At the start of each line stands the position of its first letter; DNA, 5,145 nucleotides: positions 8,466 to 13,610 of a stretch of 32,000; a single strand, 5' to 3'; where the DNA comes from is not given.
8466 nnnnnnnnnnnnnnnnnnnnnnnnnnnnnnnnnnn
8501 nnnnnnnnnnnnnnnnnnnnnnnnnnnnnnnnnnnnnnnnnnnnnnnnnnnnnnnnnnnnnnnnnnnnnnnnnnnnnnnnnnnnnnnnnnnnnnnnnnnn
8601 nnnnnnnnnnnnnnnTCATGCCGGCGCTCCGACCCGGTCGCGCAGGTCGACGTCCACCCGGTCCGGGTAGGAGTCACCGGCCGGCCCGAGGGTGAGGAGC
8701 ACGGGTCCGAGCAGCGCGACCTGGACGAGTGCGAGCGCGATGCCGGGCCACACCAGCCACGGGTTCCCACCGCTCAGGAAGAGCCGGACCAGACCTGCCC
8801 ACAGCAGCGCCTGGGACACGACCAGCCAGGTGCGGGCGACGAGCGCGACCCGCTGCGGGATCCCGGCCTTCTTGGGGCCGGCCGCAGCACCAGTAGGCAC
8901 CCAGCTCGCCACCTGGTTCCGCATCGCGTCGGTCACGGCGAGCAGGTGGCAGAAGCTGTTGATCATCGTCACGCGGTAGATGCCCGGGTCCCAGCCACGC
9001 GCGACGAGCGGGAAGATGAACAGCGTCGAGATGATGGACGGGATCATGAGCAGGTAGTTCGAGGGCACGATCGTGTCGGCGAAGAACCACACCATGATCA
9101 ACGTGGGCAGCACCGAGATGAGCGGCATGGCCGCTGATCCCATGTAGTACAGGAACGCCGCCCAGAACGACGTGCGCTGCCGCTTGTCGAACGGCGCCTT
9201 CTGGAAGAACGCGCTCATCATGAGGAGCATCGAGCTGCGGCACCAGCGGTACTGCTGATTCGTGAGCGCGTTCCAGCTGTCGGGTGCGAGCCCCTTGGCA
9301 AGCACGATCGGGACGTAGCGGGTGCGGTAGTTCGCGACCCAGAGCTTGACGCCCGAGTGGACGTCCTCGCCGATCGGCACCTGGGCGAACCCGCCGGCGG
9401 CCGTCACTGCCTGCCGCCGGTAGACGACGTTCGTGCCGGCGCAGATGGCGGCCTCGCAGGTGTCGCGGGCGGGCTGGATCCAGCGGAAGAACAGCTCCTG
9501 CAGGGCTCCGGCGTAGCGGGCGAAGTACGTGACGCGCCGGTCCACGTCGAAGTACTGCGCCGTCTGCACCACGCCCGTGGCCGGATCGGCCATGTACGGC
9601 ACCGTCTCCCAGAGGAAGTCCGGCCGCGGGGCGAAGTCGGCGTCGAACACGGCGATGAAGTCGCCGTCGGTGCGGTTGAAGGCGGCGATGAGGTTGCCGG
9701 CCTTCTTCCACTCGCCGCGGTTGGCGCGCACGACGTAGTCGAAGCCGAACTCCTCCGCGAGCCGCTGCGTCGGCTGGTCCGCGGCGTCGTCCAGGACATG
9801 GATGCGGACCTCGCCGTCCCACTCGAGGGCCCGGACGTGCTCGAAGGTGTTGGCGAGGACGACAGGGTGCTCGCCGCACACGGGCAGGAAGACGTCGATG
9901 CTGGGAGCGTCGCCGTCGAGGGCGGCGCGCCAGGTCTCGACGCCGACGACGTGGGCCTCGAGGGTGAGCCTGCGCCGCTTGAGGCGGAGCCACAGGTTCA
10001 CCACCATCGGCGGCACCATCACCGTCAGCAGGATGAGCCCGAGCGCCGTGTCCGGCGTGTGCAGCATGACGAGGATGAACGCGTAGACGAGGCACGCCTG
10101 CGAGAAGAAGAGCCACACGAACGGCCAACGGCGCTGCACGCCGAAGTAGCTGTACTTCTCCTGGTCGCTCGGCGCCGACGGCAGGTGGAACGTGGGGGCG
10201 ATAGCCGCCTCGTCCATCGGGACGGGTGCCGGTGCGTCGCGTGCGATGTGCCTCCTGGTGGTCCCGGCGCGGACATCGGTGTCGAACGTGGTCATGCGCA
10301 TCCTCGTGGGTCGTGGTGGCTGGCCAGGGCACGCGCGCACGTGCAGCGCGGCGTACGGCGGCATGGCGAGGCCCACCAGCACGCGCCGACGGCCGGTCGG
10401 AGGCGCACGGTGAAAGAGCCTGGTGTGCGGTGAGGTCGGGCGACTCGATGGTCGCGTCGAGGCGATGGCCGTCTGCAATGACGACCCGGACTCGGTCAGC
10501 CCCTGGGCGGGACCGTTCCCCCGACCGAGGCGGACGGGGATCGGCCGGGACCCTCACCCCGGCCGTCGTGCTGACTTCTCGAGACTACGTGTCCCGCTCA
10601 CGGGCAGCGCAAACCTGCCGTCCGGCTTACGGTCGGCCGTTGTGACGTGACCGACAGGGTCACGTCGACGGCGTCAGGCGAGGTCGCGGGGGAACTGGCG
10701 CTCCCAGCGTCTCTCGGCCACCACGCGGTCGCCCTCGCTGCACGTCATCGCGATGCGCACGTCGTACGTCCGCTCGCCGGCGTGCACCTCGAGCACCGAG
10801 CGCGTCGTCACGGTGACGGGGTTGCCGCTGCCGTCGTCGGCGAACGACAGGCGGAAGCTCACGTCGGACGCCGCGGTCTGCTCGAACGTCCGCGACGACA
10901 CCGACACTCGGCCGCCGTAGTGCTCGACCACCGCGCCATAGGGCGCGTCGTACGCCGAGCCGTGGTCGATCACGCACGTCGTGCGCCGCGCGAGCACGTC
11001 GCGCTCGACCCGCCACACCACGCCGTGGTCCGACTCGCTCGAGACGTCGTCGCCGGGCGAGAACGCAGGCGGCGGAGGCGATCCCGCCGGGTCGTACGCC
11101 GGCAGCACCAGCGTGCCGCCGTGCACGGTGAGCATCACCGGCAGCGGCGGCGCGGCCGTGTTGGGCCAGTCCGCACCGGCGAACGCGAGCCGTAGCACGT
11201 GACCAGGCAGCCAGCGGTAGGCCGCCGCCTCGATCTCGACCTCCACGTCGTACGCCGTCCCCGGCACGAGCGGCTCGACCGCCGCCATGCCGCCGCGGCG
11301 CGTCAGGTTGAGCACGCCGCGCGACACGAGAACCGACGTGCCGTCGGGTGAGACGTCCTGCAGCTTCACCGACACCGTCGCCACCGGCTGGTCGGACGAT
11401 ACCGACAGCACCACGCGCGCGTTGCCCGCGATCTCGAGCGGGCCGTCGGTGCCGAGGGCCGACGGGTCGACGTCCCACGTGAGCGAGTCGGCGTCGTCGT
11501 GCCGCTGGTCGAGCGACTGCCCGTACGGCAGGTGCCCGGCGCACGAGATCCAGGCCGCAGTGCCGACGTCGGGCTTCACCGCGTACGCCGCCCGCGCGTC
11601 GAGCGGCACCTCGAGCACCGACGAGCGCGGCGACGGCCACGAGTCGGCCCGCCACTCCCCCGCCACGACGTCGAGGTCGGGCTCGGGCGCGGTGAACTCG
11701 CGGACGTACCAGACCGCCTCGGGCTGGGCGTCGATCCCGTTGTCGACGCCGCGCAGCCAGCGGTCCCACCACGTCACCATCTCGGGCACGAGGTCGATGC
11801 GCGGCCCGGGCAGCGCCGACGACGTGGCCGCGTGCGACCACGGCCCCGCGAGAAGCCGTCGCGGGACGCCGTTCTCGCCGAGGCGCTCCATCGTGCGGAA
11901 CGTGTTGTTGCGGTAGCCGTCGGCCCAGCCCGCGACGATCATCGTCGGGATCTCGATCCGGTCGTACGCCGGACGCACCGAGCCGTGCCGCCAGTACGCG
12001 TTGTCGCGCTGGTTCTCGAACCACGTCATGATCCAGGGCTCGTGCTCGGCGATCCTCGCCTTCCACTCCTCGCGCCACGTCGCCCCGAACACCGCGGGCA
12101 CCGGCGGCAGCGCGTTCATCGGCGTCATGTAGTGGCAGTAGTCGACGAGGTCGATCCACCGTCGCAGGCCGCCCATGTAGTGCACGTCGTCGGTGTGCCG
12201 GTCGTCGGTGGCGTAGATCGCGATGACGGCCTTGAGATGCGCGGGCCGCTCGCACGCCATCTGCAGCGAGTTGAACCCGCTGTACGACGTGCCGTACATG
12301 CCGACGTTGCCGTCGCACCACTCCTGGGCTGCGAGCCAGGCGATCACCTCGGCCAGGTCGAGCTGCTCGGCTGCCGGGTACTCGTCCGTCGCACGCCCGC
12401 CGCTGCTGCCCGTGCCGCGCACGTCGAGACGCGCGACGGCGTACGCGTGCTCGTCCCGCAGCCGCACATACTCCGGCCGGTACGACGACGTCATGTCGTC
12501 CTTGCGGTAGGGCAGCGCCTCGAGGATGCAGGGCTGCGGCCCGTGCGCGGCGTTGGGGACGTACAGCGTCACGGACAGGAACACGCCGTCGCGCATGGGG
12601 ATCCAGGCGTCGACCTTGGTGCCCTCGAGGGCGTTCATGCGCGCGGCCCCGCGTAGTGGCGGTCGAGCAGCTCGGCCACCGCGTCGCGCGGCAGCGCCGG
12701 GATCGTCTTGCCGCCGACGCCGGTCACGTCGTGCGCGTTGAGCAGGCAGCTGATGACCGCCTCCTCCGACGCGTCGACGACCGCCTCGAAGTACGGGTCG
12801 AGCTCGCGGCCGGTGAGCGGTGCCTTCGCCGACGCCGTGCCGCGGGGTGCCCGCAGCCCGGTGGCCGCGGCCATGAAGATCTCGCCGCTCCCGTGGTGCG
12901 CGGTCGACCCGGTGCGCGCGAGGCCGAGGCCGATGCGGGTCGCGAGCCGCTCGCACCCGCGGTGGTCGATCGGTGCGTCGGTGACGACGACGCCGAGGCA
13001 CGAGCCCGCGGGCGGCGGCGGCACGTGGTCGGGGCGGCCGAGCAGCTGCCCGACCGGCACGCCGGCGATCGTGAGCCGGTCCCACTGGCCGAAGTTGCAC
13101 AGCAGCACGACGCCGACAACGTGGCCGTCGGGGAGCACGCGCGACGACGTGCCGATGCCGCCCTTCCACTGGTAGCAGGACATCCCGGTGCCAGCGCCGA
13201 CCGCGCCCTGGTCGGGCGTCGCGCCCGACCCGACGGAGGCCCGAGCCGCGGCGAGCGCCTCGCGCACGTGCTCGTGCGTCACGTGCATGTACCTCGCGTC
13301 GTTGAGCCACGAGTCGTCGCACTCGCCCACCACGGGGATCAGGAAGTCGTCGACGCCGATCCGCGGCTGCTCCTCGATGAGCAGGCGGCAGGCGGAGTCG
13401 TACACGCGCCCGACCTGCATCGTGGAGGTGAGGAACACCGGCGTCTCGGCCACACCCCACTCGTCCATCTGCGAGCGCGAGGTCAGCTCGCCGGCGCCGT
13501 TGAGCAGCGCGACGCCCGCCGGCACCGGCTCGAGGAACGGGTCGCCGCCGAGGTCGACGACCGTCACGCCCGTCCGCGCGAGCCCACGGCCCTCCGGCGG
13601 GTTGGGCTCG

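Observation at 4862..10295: Translationally coupled GT2 / AT3-SGNH / GT2 operon: candidate synthase for an O-acylated beta-glucan with two divergent catalytic subunits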

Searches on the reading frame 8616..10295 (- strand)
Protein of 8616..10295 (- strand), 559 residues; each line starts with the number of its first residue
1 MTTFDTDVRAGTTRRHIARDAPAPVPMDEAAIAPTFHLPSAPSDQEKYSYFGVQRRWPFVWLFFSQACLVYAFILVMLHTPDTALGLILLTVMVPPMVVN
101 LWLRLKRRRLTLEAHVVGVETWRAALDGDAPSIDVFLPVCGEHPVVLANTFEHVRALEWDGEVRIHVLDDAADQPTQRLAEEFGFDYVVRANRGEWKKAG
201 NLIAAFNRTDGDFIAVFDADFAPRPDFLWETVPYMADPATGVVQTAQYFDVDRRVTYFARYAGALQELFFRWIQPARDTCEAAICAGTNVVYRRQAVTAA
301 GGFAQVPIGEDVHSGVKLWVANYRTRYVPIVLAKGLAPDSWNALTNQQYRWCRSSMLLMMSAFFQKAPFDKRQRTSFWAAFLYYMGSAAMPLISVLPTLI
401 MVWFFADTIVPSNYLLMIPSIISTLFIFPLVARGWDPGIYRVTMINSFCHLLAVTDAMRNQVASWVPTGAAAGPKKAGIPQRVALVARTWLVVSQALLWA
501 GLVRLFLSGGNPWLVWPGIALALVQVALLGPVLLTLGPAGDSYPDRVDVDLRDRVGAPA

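Call 6: search_protein_families(library=pfam, proteins=[window:8616-10295:-], max_evalue=0.01)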
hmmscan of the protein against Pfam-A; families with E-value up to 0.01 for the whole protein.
window:8616-10295:- (559 aa): 4 families
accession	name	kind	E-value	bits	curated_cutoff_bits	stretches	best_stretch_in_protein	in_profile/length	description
PF13641.12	Glyco_tranf_2_3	-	4.7e-20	73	27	1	133-353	3-229/230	Glycosyltransferase like family 2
PF13632.12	Glyco_trans_2_3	-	4.3e-19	69.6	27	1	214-404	2-186/198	Glycosyl transferase family group 2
PF00535.33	Glycos_transf_2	-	8e-18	65.4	23.3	1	135-297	2-164/168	Glycosyl transferase family 2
PF13506.12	Glyco_transf_21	-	3.3e-11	43.4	21.7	1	188-353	8-174/174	Glycosyl transferase family 21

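Call 7: search_protein_families(library=ncbifam, proteins=[window:8616-10295:-], max_evalue=0.01)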
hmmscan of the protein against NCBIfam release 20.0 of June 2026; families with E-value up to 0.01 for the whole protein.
window:8616-10295:- (559 aa): 7 families
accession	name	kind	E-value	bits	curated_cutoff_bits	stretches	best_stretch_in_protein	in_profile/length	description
TIGR03030.1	CelA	equivalog_domain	1.5e-39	135.7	699.1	1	129-397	129-420/714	UDP-forming cellulose synthase catalytic subunit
NF008558.0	PRK11498.1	equivalog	5e-35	120.7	992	1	131-430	273-569/872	UDP-forming cellulose synthase catalytic subunit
TIGR04242.1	nodulat_NodC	equivalog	1.1e-19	70.7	550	1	128-356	45-285/395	chitooligosaccharide synthase NodC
TIGR03472.1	HpnI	equivalog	1.5e-14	53.6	310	1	124-356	34-273/373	bacteriohopanetetrol glucosamine biosynthesis glycosyltransferase HpnI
TIGR03965.1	mycofact_glyco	equivalog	1.4e-13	50.6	280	1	118-333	61-278/467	mycofactocin biosynthesis glycosyltransferase MftF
TIGR03937.1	PgaC_IcaA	equivalog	5.3e-10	38.8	422.3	1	128-405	42-318/407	poly-beta-1,6-N-acetyl-D-glucosamine synthase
NF041875.1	EPS_EpsD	equivalog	9.4e-05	21.9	370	1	165-333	33-204/325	exopolysaccharide biosynthesis glycosyltransferase EpsD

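Call 14: search_solved_structures(query=window:8616-10295:-, max_evalue=0.001)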
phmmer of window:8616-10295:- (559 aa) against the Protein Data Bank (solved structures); distinct sequences matched with E-value up to 0.001: 6.
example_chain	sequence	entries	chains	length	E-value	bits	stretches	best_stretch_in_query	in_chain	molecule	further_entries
7lby_A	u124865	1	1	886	1.5e-28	103.1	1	131-431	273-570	Cellulose synthase catalytic subunit [UDP-forming]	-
9b8v_E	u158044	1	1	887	1.5e-28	103.1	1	131-431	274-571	Cellulose synthase catalytic subunit [UDP-forming]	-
9fmv_A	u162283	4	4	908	1.6e-28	103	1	131-431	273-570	Cellulose synthase catalytic subunit [UDP-forming]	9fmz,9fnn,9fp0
5ej1_A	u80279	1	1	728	8.6e-25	90.7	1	175-434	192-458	Putative cellulose synthase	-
4hg6_A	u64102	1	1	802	1e-24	90.4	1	175-434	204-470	Cellulose Synthase Subunit A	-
4p00_A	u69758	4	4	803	1e-24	90.4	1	175-434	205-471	Cellulose Synthase A subunit | Cellulose Synthase subunit A | Putative cellulose synthase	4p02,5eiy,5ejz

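Call 37: find_homologous_proteins(query=window:8616-10295:-)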
Query window:8616-10295:- (559 aa): 1141 proteins with E <= 0.001 among 8000 candidates; the best 120 are listed.
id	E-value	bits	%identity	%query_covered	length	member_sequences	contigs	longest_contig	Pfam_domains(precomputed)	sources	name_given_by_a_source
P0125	0.0e+0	1236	95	100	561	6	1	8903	PF13632.13,PF13506.14,PF13641.13,PF00535.33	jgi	jgi:cellulose synthase (UDP-forming)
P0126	0.0e+0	1090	85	98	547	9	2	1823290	PF13632.13,PF13506.14,PF13641.13,PF00535.33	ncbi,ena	-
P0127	0.0e+0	1042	82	98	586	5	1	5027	PF13632.13,PF13506.14,PF13641.13,PF00535.33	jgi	jgi:cellulose synthase (UDP-forming)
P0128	1.1e-282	957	77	94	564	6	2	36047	PF13632.13,PF13506.14,PF13641.13,PF00535.33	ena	-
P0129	1.4e-279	947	75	96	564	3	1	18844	PF13632.13,PF13506.14,PF13641.13,PF00535.33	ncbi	-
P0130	3.3e-278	942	73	97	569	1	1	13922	PF13632.13,PF13506.14,PF13641.13,PF00535.33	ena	-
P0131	8.0e-276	934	74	96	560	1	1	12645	PF13632.13,PF13506.14,PF13641.13,PF00535.33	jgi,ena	-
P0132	2.7e-272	923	75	93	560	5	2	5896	PF13632.13,PF13506.14,PF13641.13,PF00535.33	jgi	-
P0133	5.2e-267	905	74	93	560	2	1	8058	PF13632.13,PF13506.14,PF13641.13,PF00535.33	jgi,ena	-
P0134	2.2e-265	900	74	92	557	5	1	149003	PF13632.13,PF13506.14,PF13641.13,PF00535.33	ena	-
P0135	1.4e-256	871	73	91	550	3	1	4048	PF13632.13,PF13506.14,PF13641.13,PF00535.33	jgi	jgi:cellulose synthase (UDP-forming)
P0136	3.8e-254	863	70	93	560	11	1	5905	PF13632.13,PF13506.14,PF13641.13,PF00535.33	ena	-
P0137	2.9e-252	857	69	93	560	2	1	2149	PF13632.13,PF13506.14,PF13641.13,PF00535.33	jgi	jgi:cellulose synthase (UDP-forming)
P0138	5.6e-248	842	66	97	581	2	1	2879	PF13632.13,PF13506.14,PF13641.13,PF00535.33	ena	-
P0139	7.5e-242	822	70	90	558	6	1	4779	PF13632.13,PF13506.14,PF13641.13,PF00535.33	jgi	jgi:cellulose synthase (UDP-forming)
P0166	4.7e-206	704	63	89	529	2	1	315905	PF13632.13,PF13506.14,PF13641.13,PF00535.33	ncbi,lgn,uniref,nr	ncbi:cellulose synthase (UDP-forming) [Motilibacter peucedani]|uniref:Cellulose synthase (UDP-formin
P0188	3.6e-175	602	56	89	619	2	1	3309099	PF13632.13,PF13506.14,PF13641.13,PF00535.33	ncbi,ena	-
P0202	1.5e-170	587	55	89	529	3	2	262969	PF13632.13,PF13506.14,PF13641.13,PF00535.33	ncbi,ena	-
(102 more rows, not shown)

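Call 38: find_encoding_contigs(protein=P0166, flank=8000, max_places=1)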
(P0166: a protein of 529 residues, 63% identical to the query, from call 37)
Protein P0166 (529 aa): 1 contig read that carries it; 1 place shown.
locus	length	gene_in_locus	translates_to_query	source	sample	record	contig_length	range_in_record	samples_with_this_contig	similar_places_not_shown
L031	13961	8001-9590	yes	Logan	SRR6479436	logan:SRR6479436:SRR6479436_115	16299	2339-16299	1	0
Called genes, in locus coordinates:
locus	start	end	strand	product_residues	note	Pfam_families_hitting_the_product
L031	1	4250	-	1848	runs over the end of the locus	PF13750:Big_3_3 (faint), PF18370:RGI_lyase (faint), PF13385:Laminin_G_3, PF00054:Laminin_G_1 (faint), PF02210:Laminin_G_2 (weak), PF13385:Laminin_G_3, PF17957:Big_7, PF17957:Big_7, +3 more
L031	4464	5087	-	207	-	-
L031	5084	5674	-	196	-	PF08660:Alg14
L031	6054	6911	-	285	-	-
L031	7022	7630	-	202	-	PF01936:NYN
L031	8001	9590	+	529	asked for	PF13506:Glyco_transf_21, PF00535:Glycos_transf_2, PF13641:Glyco_tranf_2_3, PF13632:Glyco_trans_2_3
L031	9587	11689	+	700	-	PF01757:Acyl_transf_3, PF19040:SGNH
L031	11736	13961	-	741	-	?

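Call 39: find_encoding_contigs(protein=P0188, flank=8000, max_places=1)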
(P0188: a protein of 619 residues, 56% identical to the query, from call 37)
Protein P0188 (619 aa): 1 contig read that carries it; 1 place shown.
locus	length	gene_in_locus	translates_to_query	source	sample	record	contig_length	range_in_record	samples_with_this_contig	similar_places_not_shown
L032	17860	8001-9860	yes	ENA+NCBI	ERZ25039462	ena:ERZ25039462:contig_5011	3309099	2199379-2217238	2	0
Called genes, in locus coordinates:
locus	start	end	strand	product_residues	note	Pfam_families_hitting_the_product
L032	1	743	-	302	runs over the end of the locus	PF07179:SseB (weak)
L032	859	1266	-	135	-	PF22552:TY-Chap3 (weak)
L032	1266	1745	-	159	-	PF19818:DUF6301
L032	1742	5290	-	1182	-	PF25547:WXG100_2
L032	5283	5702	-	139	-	-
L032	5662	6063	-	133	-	PF02575:YbaB_DNA_bd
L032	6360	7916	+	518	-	PF13365:Trypsin_2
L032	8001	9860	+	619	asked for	PF00535:Glycos_transf_2, PF13641:Glyco_tranf_2_3, PF13506:Glyco_transf_21, PF13632:Glyco_trans_2_3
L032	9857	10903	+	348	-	PF02156:Glyco_hydro_26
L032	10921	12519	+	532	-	PF13231:PMT_2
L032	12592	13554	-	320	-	-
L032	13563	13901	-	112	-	-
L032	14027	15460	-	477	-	PF05108:T7SS_ESX1_EccB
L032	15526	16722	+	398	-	PF11203:EccE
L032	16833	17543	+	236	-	-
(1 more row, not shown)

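Call 40: find_encoding_contigs(protein=P0202, flank=8000, max_places=1)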
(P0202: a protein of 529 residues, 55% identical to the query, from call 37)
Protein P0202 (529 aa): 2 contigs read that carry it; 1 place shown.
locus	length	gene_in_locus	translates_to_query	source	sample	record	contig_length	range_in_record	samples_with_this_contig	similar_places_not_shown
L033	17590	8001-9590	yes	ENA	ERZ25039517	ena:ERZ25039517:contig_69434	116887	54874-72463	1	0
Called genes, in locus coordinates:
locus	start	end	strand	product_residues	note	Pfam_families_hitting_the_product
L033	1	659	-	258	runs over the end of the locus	PF13635:DUF4143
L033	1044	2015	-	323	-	PF05448:AXE1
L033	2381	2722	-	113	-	-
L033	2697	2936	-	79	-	-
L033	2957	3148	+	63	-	-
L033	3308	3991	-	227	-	PF00072:Response_reg, PF00196:GerE, PF08281:Sigma70_r4_2 (weak)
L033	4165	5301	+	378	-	PF00072:Response_reg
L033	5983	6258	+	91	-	-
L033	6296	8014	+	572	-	PF13231:PMT_2 (weak)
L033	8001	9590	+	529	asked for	PF13641:Glyco_tranf_2_3, PF00535:Glycos_transf_2, PF13506:Glyco_transf_21, PF13632:Glyco_trans_2_3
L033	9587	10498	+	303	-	PF02156:Glyco_hydro_26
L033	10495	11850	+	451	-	PF03721:UDPG_MGDP_dh_N, PF00984:UDPG_MGDP_dh, PF03720:UDPG_MGDP_dh_C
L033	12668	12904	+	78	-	-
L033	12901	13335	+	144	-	PF00989:PAS (weak), PF13188:PAS_8 (weak), PF08448:PAS_4 (weak), PF13426:PAS_9 (weak)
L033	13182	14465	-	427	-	PF00512:HisKA (weak), PF02518:HATPase_c, PF00072:Response_reg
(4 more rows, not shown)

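Call 64: predict_structure(alignment_id=A2)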
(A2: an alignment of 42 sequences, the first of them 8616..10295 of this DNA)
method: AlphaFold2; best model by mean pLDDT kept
length: 559 residues; sequences in the alignment: 42
mean_pLDDT: 84.6   pTM: 0.83
mean pLDDT of the five models: 84.6, 84.3, 82.9, 82.0, 81.9
residues with pLDDT >= 90: 317; 70-90: 156; 50-70: 40; < 50: 46
segments of 3 or more residues with pLDDT < 50: 1-27, 466-472, 554-559
pLDDT, mean of each block of 10 residues (from residue 1): 35 37 45 77 93 84 95 93 92 89 88 95 90 95 94 97 95 93 95 74 92 96 97 96 93 91 91 83 71 95 65 80 92 94 90 81 88 85 88 91 91 89 93 91 95 86 50 65 95 97 94 88 93 81 66 47
secondary structure, 60 per line:
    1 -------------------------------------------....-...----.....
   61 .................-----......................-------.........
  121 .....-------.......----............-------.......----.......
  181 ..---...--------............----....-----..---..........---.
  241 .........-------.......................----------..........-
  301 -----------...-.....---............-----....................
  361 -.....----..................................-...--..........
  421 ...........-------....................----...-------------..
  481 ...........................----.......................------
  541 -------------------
elements in order: H44-47 H56-77 H83-104 H112-125 E133-139 H144-155 E163-169 H174-182 E186-188 H197-208 E213-216 H227-236 E240-249 H257-279 E290-293 H294-299 H316-320 E324-335 H341-360 H362-366 H371-404 H411-431 H439-458 H479-507 H512-534

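Call 67: fold_search(model_id=the predicted structure, library=pdb)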
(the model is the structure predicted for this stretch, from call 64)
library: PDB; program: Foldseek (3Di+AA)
matches with E <= 10: 994; with E <= 0.001: 241
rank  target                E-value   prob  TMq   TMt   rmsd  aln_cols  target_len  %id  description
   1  9b8v_E                4.7e-19  1.00  0.57  0.40  13.8       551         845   19  AlphaFold2 informed cryo-EM model of the E. coli cellulose synthase BcsAG3B6 complex (released 2025-02-19)
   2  4p00_A                5.5e-18  1.00  0.58  0.46  14.4       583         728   20  Bacterial Cellulose Synthase in complex with cyclic-di-GMP and UDP (released 2014-04-09)
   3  9fnn_A                5.4e-17  1.00  0.56  0.41  13.9       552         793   19  Cryo-EM structure of the c-di-GMP-saturated 'crown'less Bcs macrocomplex for cellulose secretion in E. coli (released 2024-10-16)
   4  9fmz_A                7.2e-17  1.00  0.50  0.35  16.5       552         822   18  Cryo-EM structure of the c-di-GMP-bound synthase:pEtN transferase complex (BcsA-Bct-G3) from the E. coli cellulose sec (released 2024-10-16)
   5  5ej1_A                1.3e-16  1.00  0.57  0.45  15.0       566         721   19  Pre-translocation state of bacterial cellulose synthase (released 2016-03-30)
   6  4hg6_A                1.2e-15  1.00  0.53  0.41  15.1       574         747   18  Structure of a cellulose synthase - cellulose translocation intermediate (released 2012-12-19)
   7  9fmv_A                2.1e-15  1.00  0.48  0.36  14.9       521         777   18  Cryo-EM structure of the c-di-GMP-free synthase:pEtN transferase complex (BcsA-Bct-G3) from the E. coli cellulose secr (released 2024-10-16)
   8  9fp0_A                6.8e-15  1.00  0.53  0.39  10.5       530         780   18  Cryo-EM structure of the 'crown'less Bcs macrocomplex for E. coli cellulose secretion in non-saturating c-di-GMP (loca (released 2024-10-16)
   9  6wlb_A                5.3e-13  1.00  0.53  0.43   9.6       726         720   13  Structure of homotrimeric poplar cellulose synthase isoform 8 (released 2020-07-22)
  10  8vht_A                1.0e-12  1.00  0.58  0.48   8.1       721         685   13  Cryo EM structure of a soybean CesA3 homotrimer (released 2025-01-15)
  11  8g2j_C                1.3e-12  1.00  0.57  0.46   8.3       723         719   15  Hybrid aspen cellulose synthase-8 bound to UDP-glucose (released 2023-03-01)
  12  8vi0_A                1.9e-12  1.00  0.57  0.46   9.5       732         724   15  Cryo EM structure of a soybean CesA6 homotrimer (released 2025-01-15)
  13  8g27_I                4.1e-12  1.00  0.52  0.42  11.9       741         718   14  Hybrid aspen cellulose synthase-8 bound to UDP (released 2023-03-01)
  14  8g2j_D                4.5e-12  1.00  0.60  0.48  10.2       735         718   15  Hybrid aspen cellulose synthase-8 bound to UDP-glucose (released 2023-03-01)
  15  7d5k_A                4.7e-12  1.00  0.58  0.46  11.5       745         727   15  CryoEM structure of cotton cellulose synthase isoform 7 (released 2021-07-28)
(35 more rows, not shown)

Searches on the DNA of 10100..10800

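Call 29: search_rna_families(source=window, start=10100, end=10800, threshold=evalue, max_evalue=1)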
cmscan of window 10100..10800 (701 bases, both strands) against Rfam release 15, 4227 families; matches with E-value up to 1: 1.
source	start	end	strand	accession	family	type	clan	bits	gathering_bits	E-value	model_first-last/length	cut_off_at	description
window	10537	10689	-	RF02605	scr5239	Gene; sRNA;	-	18.8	64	0.88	1-158/158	no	Streptomyces sRNA scr5239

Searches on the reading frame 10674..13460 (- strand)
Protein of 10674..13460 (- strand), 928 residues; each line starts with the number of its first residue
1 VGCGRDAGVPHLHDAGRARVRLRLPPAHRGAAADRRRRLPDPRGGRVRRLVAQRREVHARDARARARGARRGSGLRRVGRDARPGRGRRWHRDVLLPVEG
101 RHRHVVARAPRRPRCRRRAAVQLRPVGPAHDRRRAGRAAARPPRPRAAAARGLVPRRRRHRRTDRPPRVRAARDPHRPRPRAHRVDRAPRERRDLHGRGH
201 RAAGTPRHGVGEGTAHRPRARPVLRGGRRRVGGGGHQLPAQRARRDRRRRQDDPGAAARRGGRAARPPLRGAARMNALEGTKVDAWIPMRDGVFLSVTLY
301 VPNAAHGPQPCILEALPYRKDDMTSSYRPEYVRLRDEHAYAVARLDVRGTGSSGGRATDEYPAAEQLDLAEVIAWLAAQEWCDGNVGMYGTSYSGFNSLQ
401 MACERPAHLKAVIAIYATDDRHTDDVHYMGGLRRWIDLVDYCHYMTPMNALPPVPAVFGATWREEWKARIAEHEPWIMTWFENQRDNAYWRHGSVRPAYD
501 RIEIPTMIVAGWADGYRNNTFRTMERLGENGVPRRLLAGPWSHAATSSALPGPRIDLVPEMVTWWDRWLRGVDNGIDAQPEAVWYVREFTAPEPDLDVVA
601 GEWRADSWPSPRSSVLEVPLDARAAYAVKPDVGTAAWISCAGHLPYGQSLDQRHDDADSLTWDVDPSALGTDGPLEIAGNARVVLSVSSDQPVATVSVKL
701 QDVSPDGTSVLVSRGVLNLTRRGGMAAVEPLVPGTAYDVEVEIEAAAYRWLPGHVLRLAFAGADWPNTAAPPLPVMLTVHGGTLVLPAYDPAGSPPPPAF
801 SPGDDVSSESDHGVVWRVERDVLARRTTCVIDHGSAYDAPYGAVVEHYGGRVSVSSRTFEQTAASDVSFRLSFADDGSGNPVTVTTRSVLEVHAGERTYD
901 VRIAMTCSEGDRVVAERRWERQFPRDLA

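Call 11: search_protein_families(library=pfam, proteins=[window:10674-13460:-], max_evalue=0.001)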
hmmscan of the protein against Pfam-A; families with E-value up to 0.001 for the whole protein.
window:10674-13460:- (928 aa): 4 families
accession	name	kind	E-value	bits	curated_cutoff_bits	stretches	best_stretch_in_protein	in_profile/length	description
PF02129.25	Peptidase_S15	-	1.7e-53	182.4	23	1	291-544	1-261/262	X-Pro dipeptidyl-peptidase (S15 family)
PF08530.16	PepX_C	-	3.9e-28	99.3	22.5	1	574-784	1-200/217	X-Pro dipeptidyl-peptidase C-terminal non-catalytic domain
PF00326.27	Peptidase_S9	-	7.2e-07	29.3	22.6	1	337-421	12-101/213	Prolyl oligopeptidase family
PF00561.26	Abhydrolase_1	-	1.8e-06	28.3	25.8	1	337-511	25-207/245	alpha/beta hydrolase fold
